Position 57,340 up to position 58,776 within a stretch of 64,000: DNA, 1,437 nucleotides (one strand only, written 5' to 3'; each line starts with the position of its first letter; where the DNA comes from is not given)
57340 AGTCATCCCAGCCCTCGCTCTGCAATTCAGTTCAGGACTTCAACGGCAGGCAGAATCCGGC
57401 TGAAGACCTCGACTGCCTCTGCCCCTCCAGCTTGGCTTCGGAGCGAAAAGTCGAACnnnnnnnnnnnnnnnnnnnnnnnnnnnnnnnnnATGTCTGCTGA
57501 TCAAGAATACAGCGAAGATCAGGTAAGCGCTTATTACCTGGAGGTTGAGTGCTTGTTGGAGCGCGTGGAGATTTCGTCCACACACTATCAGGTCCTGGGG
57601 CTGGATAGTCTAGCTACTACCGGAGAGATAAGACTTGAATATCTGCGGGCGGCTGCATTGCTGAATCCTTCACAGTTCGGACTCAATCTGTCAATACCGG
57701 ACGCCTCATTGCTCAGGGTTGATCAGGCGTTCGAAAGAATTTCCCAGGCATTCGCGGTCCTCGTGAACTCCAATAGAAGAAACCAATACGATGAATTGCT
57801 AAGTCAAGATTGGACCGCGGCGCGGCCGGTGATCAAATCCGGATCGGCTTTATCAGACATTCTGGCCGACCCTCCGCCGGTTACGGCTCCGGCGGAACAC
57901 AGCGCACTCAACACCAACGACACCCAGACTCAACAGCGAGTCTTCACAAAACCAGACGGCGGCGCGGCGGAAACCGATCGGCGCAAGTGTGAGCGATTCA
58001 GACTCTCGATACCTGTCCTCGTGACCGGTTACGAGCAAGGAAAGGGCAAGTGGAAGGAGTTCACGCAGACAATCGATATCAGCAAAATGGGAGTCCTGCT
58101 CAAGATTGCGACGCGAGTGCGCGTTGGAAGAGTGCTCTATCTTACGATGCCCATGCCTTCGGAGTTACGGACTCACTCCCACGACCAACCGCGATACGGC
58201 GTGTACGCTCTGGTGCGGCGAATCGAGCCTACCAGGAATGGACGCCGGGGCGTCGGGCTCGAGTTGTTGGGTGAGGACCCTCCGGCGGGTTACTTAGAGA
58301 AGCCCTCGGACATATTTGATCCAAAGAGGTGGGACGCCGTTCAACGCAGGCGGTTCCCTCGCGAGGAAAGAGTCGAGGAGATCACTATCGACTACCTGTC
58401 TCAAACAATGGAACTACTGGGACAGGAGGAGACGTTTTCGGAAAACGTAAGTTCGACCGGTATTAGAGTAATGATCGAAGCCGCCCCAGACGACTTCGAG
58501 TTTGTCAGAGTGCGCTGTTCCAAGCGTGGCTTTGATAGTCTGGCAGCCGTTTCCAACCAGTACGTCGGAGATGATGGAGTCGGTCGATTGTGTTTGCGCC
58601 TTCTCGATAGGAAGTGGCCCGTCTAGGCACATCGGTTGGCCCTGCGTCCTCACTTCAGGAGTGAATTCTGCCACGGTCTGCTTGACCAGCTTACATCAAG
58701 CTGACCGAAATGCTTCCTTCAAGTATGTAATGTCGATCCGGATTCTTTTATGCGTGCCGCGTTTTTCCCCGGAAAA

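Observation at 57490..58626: J-like-domain + tandem PilZ protein, paralog 2, upstream of a membrane GGDEF-EAL enzyme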

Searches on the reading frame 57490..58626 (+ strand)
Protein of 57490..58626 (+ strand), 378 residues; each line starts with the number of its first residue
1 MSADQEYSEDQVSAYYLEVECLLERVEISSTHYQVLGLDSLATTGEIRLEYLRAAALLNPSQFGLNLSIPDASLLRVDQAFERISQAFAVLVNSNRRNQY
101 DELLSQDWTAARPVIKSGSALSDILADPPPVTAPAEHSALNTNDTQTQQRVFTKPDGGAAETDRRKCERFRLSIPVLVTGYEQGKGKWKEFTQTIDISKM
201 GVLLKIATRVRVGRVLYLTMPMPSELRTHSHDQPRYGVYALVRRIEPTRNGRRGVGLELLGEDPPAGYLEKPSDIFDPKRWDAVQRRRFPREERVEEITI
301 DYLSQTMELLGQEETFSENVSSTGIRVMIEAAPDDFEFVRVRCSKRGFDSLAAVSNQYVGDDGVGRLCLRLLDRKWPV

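Call 3: search_protein_families(library=pfam, proteins=[window:57490-58626:+], max_evalue=1)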
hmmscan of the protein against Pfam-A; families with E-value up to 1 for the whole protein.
window:57490-58626:+ (378 aa): 2 families
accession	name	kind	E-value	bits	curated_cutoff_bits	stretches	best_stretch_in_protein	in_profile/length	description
PF07238.19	PilZ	-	8.4e-10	39.3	22.5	1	163-263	1-89/102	PilZ domain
PF00226.36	DnaJ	-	1.8e-08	34.8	27.8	1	31-101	1-63/63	DnaJ domain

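Call 8: find_homologous_proteins(query=window:57490-58623:+, max_evalue=0.001)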
Query window:57490-58623:+ (378 aa): 50 proteins with E <= 0.001 among 8000 candidates.
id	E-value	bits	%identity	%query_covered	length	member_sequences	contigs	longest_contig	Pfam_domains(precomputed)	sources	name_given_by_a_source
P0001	8.1e-250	846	100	100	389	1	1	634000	PF07238.20,PF00226.37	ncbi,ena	-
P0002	1.8e-174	598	74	100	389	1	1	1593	PF07238.20,PF00226.37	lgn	-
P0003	2.1e-166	571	70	100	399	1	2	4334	PF07238.20,PF00226.37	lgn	-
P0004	1.1e-152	526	66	100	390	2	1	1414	PF07238.20,PF00226.37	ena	-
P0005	2.9e-121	423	54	100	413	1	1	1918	PF07238.20,PF00226.37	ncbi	-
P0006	2.6e-104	367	49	98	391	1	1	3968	PF07238.20,PF00226.37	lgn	-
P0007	2.4e-103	364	45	100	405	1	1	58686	PF07238.20,PF00226.37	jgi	jgi:curved DNA-binding protein CbpA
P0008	6.2e-103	363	46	99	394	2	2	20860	PF07238.20,PF00226.37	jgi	jgi:curved DNA-binding protein CbpA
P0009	7.6e-101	356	45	99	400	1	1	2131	PF07238.20,PF00226.37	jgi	jgi:curved DNA-binding protein CbpA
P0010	1.5e-99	352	45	99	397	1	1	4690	PF07238.20,PF00226.37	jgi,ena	-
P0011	1.8e-97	345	44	97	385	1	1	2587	PF07238.20,PF00226.37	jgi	jgi:curved DNA-binding protein CbpA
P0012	9.8e-97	342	44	97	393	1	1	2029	PF07238.20,PF00226.37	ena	-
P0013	9.8e-97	342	43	99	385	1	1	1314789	PF07238.20,PF00226.37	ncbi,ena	-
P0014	1.0e-96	342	42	97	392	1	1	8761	PF07238.20,PF00226.37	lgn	-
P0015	1.6e-96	342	43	97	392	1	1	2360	PF07238.20,PF00226.37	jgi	jgi:hypothetical protein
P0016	1.9e-96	341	43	97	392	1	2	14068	PF07238.20,PF00226.37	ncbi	-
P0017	1.4e-95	338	42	97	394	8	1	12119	PF07238.20,PF00226.37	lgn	-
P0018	4.9e-95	337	40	97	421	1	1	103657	PF07238.20,PF00226.37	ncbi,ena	-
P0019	6.1e-94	333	42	97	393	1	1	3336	PF07238.20,PF00226.37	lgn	-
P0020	4.3e-93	330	42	97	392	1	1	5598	PF07238.20,PF00226.37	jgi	jgi:hypothetical protein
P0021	6.0e-92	326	42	98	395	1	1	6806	PF07238.20,PF00226.37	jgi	jgi:DnaJ-like protein/PilZ domain-containing protein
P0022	1.1e-91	326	46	97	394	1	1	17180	PF07238.20,PF00226.37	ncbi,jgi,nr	ncbi:MAG TPA: J domain-containing protein [Blastocatellia bacterium]|jgi:hypothetical protein|nr:J d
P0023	1.1e-90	322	41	99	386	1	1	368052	PF07238.20,PF00226.37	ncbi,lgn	ncbi:MAG: J domain-containing protein [Acidobacteriota bacterium]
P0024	1.1e-86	309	41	100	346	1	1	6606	PF07238.20,PF00226.37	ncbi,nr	ncbi:MAG TPA: PilZ domain-containing protein [Blastocatellia bacterium]|nr:PilZ domain-containing pr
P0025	1.2e-86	309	41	100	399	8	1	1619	PF07238.20,PF00226.37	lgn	-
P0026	7.3e-86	306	46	86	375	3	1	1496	PF07238.20,PF00226.37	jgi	-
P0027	9.6e-86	306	39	97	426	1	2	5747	PF07238.20,PF00226.37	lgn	-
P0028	2.2e-85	305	41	97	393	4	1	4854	PF07238.20,PF00226.37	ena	-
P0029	1.8e-83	299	39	99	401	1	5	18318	PF07238.20,PF00226.37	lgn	-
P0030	3.0e-83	298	54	74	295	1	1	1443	PF07238.20,PF00226.37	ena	-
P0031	1.7e-82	295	42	94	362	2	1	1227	PF07238.20,PF00226.37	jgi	jgi:hypothetical protein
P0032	3.3e-82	294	39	98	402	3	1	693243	PF07238.20,PF00226.37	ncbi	-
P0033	6.8e-82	293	39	99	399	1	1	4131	PF07238.20,PF00226.37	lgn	-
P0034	5.7e-80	287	40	97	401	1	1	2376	PF07238.20,PF00226.37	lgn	-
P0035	4.2e-79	284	41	98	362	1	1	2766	PF07238.20,PF00226.37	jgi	jgi:curved DNA-binding protein CbpA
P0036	3.9e-78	281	40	97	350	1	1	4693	PF07238.20,PF00226.37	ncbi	-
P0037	1.3e-76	276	39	99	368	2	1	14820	PF07238.20,PF00226.37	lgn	-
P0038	1.8e-76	276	43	80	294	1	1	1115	PF07238.20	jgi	jgi:hypothetical protein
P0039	1.1e-75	273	41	98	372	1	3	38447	PF07238.20,PF00226.37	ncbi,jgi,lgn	jgi:hypothetical protein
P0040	6.8e-75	270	38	99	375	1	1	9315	PF07238.20,PF00226.37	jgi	jgi:hypothetical protein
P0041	7.2e-75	270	39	98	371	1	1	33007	PF07238.20,PF00226.37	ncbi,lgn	-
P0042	3.2e-73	265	40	99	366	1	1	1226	PF07238.20,PF00226.37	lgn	-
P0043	1.7e-72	262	39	99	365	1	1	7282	PF07238.20,PF00226.37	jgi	jgi:curved DNA-binding protein CbpA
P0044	1.5e-70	256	38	99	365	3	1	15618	PF07238.20,PF00226.37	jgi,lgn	jgi:curved DNA-binding protein CbpA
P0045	1.9e-70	256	37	98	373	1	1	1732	PF07238.20,PF00226.37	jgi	jgi:curved DNA-binding protein CbpA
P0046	2.3e-70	256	40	94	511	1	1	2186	PF07238.20,PF00226.37,PF00072.31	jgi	-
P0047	4.3e-60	222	46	60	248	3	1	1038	PF07238.20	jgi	jgi:hypothetical protein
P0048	5.3e-56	208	38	87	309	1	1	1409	PF07238.20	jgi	jgi:hypothetical protein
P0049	4.0e-44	169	45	54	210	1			PF00226.37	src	-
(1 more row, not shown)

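Call 13: find_related_loci(query=window:57490-58623:+, collection=genome_contigs, flank=8000)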
Query window:57490-58623:+ (378 aa) in genome_contigs; peptide patterns used: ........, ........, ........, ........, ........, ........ (x = any residue, [..] = any of these).
98 stretches matched a pattern, but none encodes a relative of the query by tblastn (E <= 1e-3).

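Call 14: find_encoding_contigs(protein=P0001, flank=10000, max_places=3)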
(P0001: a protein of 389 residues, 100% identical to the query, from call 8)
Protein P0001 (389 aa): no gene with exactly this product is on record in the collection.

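Call 15: find_encoding_contigs(protein=P0013, flank=10000, max_places=3)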
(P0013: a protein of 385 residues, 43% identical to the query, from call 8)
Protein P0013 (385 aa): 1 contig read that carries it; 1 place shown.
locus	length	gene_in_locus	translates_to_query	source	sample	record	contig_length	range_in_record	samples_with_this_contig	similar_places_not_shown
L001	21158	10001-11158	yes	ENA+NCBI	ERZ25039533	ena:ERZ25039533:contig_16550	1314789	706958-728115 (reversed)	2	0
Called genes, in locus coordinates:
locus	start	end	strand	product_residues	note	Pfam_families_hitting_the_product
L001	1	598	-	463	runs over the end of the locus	PF01943:Polysacc_synt, PF13440:Polysacc_synt_3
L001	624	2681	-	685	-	PF13522:GATase_6, PF13537:GATase_7, PF00733:Asn_synthase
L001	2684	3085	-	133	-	PF05635:23S_rRNA_IVP, PF22296:bAvd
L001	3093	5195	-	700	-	PF16889:Hepar_II_III_N, PF07940:Hepar_II_III_C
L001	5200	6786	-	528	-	PF04932:Wzy_C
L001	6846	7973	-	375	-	PF02350:Epimerase_2, PF13579:Glyco_trans_4_4 (weak)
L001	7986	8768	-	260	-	PF02706:Wzz (weak)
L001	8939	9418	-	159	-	PF11138:DUF2911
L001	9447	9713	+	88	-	-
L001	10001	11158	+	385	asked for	PF00226:DnaJ (weak), PF07238:PilZ (weak)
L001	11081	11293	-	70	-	-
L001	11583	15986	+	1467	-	-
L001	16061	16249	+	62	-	-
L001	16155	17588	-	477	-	PF01425:Amidase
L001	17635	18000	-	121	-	-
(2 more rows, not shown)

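Call 16: find_encoding_contigs(protein=P0032, flank=8000, max_places=2)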
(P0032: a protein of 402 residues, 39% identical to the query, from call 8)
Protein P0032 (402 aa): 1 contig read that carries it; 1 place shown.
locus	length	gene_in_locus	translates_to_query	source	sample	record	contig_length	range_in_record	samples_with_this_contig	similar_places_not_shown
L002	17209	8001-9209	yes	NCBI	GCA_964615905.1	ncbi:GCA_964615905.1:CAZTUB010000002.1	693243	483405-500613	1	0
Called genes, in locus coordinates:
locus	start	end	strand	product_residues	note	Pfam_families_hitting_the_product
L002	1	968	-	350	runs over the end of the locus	PF01118:Semialdhyde_dh, PF02774:Semialdhyde_dhC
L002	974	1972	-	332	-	PF04389:Peptidase_M28 (weak), PF01546:Peptidase_M20, PF07687:M20_dimer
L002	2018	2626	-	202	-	PF00265:TK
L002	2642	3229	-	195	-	PF13428:TPR_14 (faint), PF13424:TPR_12 (faint), PF14559:TPR_19 (faint), PF13176:TPR_7 (faint), PF13432:TPR_16 (faint), PF00515:TPR_1 (faint), PF13181:TPR_8 (weak), PF07719:TPR_2 (weak), +2 more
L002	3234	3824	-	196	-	PF02276:CytoC_RC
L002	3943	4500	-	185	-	-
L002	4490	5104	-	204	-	-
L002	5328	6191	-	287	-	PF01738:DLH, PF00326:Peptidase_S9 (faint), PF00561:Abhydrolase_1 (faint), PF12146:Hydrolase_4 (faint)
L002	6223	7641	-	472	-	PF04389:Peptidase_M28, PF01546:Peptidase_M20 (weak)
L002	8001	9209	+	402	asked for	PF00226:DnaJ, PF07238:PilZ (weak)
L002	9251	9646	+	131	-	PF00072:Response_reg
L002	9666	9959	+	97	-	-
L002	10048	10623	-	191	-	PF00076:RRM_1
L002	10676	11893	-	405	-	PF04851:ResIII, PF00270:DEAD, PF00271:Helicase_C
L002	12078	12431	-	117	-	PF00076:RRM_1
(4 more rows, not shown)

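Call 17: find_encoding_contigs(protein=P0023, flank=8000, max_places=2)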
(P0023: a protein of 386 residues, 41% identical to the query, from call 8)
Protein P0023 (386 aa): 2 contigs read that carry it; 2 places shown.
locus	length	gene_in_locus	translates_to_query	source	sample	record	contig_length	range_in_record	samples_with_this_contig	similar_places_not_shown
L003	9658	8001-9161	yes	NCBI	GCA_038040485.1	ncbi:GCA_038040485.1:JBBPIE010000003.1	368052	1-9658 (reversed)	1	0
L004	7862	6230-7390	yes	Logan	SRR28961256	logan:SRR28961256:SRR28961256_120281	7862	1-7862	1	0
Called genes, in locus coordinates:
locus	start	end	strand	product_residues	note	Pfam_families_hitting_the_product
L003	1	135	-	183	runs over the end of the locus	PF13302:Acetyltransf_3, PF00583:Acetyltransf_1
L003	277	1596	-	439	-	PF01547:SBP_bac_1, PF13416:SBP_bac_8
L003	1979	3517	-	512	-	PF04932:Wzy_C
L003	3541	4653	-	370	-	PF02350:Epimerase_2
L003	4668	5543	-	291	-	-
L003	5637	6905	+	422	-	-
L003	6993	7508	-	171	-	PF11138:DUF2911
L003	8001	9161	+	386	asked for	PF00226:DnaJ (weak), PF07238:PilZ (faint)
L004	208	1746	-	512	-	PF04932:Wzy_C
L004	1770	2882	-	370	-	PF02350:Epimerase_2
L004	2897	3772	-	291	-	-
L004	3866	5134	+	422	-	-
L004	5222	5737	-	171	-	PF11138:DUF2911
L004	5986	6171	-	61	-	-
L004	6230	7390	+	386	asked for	PF00226:DnaJ (weak), PF07238:PilZ (faint)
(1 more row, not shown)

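Call 18: find_encoding_contigs(protein=P0007, flank=8000, max_places=2)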
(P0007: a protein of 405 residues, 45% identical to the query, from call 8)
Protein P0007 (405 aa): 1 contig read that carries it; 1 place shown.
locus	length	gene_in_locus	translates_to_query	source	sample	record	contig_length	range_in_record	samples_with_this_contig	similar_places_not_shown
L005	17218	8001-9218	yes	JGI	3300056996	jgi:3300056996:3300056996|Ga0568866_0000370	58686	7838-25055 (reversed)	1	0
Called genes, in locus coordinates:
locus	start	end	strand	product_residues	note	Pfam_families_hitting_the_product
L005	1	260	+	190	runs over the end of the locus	PF00685:Sulfotransfer_1, PF13469:Sulfotransfer_3 (faint)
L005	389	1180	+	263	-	-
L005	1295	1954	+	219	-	PF01370:Epimerase, PF05368:NmrA, PF13460:NAD_binding_10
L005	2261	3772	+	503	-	PF00144:Beta-lactamase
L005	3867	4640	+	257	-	PF19567:CpsB_CapC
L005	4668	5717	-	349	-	PF02885:Glycos_trans_3N, PF00591:Glycos_transf_3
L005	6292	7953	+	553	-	PF00226:DnaJ (weak), PF07238:PilZ, PF00072:Response_reg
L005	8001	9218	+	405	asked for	PF00226:DnaJ (weak), PF07238:PilZ (weak)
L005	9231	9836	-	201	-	PF13521:AAA_28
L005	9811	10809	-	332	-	PF00248:Aldo_ket_red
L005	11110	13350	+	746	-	PF01436:NHL (faint), PF25021:TEN_NHL (faint), PF24684:Vgb_lyase (faint), PF01731:Arylesterase (faint), PF08450:SGL (weak)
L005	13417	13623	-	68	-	PF01176:eIF-1a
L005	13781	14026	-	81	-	-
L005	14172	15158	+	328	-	PF00226:DnaJ, PF01556:DnaJ_C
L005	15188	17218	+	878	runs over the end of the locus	PF02861:Clp_N, PF23569:NBD_SMAX1, PF00004:AAA, PF17871:AAA_lid_9, PF07724:AAA_2, PF00004:AAA, PF07728:AAA_5, PF10431:ClpB_D2-small, +9 more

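Call 19: find_encoding_contigs(protein=P0018, flank=8000, max_places=2)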
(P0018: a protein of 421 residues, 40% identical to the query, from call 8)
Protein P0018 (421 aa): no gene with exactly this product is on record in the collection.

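Call 25: list_cluster_members(proteins=[P0001, P0005, P0013, P0016, P0018, P0022, P0023, P0032, P0036, P0041])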
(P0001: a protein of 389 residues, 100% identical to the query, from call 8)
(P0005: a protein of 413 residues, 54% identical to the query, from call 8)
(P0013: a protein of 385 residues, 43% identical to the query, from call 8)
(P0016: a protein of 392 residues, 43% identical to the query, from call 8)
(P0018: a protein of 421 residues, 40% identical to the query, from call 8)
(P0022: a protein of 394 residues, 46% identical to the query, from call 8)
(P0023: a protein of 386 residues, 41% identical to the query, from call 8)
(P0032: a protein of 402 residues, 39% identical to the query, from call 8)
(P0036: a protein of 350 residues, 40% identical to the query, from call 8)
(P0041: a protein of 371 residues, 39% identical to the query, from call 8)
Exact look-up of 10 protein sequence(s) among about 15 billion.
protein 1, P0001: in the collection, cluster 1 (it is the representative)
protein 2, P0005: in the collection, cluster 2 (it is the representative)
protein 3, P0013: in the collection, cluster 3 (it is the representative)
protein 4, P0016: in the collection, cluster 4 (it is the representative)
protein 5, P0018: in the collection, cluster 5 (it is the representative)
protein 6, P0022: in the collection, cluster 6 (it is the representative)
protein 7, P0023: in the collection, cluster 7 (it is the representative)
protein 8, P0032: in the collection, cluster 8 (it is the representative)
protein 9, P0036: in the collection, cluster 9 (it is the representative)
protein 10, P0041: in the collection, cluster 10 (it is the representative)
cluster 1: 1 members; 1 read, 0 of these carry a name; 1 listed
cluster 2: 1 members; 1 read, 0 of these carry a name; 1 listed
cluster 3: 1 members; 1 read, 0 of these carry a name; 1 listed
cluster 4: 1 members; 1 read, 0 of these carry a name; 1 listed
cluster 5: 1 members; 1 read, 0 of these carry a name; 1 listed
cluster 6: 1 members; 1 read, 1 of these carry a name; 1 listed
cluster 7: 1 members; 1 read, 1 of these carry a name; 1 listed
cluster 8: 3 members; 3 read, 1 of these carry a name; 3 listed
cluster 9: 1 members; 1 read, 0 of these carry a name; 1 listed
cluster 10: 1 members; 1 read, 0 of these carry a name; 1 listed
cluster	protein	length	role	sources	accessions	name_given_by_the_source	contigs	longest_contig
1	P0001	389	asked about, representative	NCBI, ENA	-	-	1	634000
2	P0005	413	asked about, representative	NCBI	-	-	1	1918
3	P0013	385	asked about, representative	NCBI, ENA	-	-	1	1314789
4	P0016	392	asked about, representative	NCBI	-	-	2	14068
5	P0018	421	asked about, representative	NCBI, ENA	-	-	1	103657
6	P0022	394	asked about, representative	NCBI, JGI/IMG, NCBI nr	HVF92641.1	MAG TPA: J domain-containing protein [Blastocatellia bacterium] | hypothetical protein | J domain-containing protein [Blastocatellia bacterium]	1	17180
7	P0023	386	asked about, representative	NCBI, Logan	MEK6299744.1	MAG: J domain-containing protein [Acidobacteriota bacterium]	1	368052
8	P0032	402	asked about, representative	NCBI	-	-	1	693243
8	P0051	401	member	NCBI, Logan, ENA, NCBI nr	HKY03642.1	MAG TPA: PilZ domain-containing protein [Blastocatellia bacterium] | PilZ domain-containing protein [Blastocatellia bacterium]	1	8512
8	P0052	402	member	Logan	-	-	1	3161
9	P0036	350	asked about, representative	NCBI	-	-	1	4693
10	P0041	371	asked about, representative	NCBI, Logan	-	-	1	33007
